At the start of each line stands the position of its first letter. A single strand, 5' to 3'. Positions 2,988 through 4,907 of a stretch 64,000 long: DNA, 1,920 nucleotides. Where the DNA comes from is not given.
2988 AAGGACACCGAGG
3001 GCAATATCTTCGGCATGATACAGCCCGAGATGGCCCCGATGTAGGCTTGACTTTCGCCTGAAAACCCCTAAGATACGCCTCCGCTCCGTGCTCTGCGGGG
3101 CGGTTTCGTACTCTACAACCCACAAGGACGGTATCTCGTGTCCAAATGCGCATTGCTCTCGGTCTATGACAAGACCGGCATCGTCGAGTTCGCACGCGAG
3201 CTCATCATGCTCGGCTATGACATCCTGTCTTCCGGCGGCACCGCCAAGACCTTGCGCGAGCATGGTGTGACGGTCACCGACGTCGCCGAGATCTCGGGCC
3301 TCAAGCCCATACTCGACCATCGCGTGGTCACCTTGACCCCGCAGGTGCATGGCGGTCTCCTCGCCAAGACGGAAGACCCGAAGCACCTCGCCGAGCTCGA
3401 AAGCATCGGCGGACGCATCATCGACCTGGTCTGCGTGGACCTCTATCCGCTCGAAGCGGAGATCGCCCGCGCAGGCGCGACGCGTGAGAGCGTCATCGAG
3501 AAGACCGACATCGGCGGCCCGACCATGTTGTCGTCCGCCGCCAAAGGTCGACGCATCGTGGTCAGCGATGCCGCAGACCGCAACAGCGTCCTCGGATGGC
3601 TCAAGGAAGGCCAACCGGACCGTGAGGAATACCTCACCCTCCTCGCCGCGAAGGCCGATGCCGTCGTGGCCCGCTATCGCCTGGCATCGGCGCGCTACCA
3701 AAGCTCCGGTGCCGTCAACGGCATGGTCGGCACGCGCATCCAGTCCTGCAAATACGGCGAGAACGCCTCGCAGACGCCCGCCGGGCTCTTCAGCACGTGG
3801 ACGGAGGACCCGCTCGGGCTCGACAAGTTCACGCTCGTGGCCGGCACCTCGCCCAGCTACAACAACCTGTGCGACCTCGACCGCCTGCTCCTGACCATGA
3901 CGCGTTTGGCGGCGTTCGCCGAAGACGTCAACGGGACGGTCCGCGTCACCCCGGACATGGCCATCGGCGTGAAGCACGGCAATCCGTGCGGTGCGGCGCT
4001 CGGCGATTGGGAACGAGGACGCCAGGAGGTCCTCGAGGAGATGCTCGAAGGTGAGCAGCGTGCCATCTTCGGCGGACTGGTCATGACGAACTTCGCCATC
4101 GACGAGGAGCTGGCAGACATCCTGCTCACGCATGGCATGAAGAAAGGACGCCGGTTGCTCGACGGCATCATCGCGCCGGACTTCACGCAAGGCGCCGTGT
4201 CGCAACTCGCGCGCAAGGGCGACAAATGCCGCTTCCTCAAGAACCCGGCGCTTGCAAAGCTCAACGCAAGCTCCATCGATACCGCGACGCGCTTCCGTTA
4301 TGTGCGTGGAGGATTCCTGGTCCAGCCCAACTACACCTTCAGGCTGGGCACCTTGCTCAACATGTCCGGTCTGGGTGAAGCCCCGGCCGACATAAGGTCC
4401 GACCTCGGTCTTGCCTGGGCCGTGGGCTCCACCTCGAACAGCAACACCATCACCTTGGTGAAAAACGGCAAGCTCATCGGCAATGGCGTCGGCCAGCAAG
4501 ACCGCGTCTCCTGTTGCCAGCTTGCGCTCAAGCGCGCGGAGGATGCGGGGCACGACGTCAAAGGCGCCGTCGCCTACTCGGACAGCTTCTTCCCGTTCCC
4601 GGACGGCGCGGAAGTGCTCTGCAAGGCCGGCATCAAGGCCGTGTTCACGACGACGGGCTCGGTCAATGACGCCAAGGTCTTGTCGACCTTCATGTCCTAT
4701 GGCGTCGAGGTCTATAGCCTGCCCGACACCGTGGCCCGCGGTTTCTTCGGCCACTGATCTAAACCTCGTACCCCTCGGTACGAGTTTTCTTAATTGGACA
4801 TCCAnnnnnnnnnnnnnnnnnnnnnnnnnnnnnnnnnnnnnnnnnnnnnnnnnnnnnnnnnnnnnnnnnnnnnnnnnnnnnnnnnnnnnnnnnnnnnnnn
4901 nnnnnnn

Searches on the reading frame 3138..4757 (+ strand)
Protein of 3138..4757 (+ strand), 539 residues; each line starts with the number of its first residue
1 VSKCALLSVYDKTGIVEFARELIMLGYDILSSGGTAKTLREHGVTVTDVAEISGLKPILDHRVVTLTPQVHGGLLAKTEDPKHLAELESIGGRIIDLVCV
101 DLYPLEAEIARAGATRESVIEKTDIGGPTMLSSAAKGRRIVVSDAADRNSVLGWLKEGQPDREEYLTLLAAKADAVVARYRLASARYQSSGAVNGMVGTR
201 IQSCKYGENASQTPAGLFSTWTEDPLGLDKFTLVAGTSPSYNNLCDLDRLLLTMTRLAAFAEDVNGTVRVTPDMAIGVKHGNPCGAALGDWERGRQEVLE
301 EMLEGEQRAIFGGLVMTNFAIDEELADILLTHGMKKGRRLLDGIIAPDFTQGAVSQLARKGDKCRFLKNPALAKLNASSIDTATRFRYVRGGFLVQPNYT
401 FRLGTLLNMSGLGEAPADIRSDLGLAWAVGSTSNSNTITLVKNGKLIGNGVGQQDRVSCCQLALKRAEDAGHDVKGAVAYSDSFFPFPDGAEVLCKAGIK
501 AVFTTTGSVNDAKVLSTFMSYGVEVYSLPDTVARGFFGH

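Call 77: search_protein_families(library=pfam, proteins=[window:3138-4757:+], max_evalue=0.00001)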
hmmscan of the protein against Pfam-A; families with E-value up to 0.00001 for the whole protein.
window:3138-4757:+ (539 aa): 2 families
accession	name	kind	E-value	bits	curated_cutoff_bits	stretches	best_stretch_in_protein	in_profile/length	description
PF01808.24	AICARFT_IMPCHas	-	3.2e-43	148.8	25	1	140-465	9-310/311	AICARFT/IMPCHase bienzyme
PF02142.27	MGS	-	1.6e-15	57.4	24.1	1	14-129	1-94/94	MGS-like domain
